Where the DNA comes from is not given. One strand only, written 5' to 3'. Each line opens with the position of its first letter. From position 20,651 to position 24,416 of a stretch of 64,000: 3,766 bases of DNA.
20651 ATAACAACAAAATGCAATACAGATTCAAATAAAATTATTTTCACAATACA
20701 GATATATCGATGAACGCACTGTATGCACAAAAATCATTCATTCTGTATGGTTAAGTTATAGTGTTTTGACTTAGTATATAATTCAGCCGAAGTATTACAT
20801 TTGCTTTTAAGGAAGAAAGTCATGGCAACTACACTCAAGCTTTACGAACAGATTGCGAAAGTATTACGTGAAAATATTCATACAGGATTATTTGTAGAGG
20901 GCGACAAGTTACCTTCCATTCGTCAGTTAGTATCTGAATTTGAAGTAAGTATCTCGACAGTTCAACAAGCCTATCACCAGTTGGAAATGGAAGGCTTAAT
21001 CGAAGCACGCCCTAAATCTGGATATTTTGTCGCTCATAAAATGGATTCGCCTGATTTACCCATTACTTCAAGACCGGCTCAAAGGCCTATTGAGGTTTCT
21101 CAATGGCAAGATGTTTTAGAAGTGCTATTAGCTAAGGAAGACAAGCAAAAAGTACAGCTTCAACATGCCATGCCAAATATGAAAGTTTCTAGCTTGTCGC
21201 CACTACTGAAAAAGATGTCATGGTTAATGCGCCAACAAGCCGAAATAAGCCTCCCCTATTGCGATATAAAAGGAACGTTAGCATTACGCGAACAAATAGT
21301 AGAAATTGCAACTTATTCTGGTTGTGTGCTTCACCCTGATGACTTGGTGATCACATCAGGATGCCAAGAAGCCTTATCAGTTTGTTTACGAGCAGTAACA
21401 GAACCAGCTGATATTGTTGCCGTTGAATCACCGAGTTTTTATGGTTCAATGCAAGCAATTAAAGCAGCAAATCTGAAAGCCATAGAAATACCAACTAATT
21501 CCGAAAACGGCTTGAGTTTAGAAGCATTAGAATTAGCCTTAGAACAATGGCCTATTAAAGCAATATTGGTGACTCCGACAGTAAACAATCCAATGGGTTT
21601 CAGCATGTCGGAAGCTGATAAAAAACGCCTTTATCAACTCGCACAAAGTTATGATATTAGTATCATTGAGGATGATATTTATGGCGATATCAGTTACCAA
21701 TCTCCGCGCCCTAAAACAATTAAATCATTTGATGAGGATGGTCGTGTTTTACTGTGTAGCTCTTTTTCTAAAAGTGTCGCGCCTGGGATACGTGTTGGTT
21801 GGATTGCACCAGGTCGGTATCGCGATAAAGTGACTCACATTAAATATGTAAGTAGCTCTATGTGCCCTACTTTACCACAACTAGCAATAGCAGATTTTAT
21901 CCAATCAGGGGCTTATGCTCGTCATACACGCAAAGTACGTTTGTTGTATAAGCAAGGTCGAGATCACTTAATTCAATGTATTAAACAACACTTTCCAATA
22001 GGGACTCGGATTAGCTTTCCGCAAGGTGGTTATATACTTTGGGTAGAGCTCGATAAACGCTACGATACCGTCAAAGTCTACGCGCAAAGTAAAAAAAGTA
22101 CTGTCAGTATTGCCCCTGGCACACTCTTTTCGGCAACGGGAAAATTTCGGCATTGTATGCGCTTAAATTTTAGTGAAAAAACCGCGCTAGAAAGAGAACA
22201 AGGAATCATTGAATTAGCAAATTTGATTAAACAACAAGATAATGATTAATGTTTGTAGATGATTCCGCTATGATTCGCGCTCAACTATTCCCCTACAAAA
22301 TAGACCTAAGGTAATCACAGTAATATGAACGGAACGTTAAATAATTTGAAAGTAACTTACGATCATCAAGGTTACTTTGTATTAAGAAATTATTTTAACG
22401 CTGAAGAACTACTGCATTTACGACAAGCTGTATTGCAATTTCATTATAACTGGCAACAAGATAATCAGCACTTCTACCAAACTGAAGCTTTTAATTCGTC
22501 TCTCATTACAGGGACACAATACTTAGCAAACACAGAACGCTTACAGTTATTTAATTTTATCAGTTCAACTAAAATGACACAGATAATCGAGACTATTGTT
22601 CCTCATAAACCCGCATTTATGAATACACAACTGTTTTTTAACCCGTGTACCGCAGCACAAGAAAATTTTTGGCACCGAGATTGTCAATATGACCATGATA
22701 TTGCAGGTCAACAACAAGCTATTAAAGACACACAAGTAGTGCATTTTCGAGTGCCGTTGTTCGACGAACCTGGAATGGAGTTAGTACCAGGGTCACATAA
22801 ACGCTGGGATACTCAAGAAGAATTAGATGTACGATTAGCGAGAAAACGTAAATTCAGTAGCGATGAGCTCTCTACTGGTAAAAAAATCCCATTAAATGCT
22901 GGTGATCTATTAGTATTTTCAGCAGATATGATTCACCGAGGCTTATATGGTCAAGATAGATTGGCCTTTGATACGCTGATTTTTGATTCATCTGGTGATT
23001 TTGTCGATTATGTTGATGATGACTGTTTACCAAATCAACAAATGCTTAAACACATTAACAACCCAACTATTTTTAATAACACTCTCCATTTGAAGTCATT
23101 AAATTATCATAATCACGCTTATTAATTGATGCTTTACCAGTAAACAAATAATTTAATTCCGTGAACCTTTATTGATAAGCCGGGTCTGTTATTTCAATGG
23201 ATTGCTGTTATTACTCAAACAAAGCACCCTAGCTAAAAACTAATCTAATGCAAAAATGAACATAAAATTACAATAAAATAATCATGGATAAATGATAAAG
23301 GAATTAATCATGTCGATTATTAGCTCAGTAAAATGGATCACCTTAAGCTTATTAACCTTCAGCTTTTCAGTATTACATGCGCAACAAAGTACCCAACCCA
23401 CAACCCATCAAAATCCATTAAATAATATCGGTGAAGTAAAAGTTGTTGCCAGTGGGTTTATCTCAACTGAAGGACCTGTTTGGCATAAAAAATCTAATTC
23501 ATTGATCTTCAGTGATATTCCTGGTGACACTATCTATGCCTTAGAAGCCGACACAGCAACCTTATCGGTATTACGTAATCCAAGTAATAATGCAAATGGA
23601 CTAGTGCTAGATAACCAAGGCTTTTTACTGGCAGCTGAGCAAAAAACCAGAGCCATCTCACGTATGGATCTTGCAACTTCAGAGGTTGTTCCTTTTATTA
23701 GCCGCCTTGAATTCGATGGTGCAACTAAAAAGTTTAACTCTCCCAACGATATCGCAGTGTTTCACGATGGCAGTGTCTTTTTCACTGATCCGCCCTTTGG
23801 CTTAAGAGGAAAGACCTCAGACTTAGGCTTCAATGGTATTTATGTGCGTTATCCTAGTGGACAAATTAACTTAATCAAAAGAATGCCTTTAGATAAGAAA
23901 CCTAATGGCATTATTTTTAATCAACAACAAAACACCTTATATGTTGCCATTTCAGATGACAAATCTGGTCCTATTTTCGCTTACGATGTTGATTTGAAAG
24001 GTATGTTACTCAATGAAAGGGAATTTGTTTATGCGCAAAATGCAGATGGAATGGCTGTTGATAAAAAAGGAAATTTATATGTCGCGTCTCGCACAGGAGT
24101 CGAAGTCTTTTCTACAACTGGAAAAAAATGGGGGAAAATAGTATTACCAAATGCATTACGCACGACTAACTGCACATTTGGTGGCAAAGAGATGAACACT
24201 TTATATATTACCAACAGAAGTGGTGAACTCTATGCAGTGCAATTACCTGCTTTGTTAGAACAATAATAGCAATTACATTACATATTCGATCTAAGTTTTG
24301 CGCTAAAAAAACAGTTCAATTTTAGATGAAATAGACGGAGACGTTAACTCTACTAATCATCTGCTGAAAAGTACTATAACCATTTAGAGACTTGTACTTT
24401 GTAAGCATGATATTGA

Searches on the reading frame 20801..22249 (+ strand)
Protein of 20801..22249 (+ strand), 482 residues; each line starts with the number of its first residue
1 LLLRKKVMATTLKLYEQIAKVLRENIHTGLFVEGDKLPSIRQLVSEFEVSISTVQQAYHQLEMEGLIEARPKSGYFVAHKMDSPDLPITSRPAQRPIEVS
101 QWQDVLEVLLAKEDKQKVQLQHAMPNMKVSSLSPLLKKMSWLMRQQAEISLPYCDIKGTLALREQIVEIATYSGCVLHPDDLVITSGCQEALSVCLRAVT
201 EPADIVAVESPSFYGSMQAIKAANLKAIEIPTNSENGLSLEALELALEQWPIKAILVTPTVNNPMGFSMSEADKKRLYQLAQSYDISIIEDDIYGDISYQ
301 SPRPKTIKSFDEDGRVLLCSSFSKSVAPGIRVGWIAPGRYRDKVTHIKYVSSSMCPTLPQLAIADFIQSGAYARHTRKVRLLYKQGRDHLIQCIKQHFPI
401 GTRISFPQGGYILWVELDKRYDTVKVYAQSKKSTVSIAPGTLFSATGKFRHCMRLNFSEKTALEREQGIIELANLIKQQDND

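Call 92: search_protein_families(library=pfam, proteins=[window:20801-22249:+], max_evalue=0.00001)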
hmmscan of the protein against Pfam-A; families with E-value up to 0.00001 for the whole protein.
window:20801-22249:+ (482 aa): 3 families
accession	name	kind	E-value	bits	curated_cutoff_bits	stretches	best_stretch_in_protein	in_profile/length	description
PF00155.27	Aminotran_1_2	-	4.8e-31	108.7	19.7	1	152-453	37-346/361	Aminotransferase class I and II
PF00392.27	GntR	-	2e-18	66.2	27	1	14-77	1-64/64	Bacterial regulatory proteins, gntR family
PF14502.12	HTH_41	-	1.7e-06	27.8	25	1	33-68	2-37/48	Helix-turn-helix domain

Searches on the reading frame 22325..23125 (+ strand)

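Call 93: search_protein_families(library=pfam, proteins=[window:22325-23125:+], max_evalue=0.00001)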
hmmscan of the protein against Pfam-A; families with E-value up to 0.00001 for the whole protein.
window:22325-23125:+ (266 aa): 1 family
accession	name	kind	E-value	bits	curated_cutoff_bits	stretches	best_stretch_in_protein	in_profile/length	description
PF05721.19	PhyH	-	9.5e-11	42.8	22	1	12-205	1-201/213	Phytanoyl-CoA dioxygenase (PhyH)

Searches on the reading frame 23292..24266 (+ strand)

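Call 93: search_protein_families(library=pfam, proteins=[window:23292-24266:+], max_evalue=0.00001)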
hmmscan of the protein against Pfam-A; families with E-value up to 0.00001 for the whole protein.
window:23292-24266:+ (324 aa): 1 family
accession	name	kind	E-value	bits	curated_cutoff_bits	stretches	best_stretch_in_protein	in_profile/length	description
PF08450.18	SGL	-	3.7e-43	148.3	26.3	1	59-307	2-243/246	SMP-30/Gluconolactonase/LRE-like region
